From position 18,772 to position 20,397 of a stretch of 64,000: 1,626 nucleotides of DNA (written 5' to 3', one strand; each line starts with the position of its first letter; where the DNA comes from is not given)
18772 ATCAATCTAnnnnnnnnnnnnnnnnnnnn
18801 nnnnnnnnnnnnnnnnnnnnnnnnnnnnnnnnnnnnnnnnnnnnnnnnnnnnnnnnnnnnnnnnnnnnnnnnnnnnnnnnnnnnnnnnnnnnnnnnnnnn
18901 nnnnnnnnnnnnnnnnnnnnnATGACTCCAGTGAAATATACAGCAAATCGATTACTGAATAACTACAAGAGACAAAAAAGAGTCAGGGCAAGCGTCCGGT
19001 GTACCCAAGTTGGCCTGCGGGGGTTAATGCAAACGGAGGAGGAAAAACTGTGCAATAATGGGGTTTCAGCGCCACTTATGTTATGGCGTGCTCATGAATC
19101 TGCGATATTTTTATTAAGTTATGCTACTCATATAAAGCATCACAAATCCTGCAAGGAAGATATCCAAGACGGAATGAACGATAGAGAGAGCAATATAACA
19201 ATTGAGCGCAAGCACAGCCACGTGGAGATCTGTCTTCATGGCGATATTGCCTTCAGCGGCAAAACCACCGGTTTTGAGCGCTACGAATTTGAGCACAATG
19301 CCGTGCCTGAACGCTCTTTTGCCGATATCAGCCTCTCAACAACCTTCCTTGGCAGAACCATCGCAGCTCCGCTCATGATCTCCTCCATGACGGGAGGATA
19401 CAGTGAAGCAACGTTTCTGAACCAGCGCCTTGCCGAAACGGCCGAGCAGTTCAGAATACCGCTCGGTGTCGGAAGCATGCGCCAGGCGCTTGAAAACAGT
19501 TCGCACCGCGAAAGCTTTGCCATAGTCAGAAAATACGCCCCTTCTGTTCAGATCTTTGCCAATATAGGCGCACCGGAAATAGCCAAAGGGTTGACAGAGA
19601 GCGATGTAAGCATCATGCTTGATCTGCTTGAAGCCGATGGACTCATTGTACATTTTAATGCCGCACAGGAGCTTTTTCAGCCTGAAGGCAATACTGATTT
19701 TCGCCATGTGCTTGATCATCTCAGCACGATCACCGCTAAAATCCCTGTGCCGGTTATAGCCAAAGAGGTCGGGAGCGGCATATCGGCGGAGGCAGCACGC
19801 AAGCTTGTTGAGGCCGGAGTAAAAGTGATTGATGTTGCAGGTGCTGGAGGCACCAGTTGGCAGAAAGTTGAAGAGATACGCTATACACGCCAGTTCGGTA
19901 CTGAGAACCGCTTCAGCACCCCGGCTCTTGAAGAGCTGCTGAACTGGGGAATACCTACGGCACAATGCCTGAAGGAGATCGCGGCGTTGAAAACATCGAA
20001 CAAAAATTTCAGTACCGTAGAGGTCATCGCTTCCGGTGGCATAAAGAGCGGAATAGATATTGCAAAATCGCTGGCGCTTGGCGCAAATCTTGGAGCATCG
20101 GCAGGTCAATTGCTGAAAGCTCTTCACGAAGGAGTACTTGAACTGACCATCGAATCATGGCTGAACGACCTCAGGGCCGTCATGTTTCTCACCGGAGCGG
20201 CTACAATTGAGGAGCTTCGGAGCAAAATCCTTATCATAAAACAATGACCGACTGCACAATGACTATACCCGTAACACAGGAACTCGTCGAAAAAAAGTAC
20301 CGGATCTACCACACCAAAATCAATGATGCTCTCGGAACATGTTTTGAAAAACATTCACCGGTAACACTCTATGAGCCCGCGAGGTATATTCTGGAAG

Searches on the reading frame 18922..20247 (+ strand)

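Call 12: search_protein_families(library=pfam, proteins=[window:18922-20247:+])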
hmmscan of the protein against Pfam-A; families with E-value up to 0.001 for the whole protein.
window:18922-20247:+ (441 aa): 3 families
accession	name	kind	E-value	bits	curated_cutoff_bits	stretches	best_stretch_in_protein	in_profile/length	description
PF01070.24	FMN_dh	-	1.2e-25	90.7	24.9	2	264-437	207-348/350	FMN-dependent dehydrogenase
PF00478.31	IMPDH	-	2.6e-09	37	25.6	1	343-401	189-242/345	IMP dehydrogenase / GMP reductase domain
PF01645.23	Glu_synthase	-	5.6e-06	26.2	20.4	1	341-390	251-300/369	Conserved region in glutamate synthase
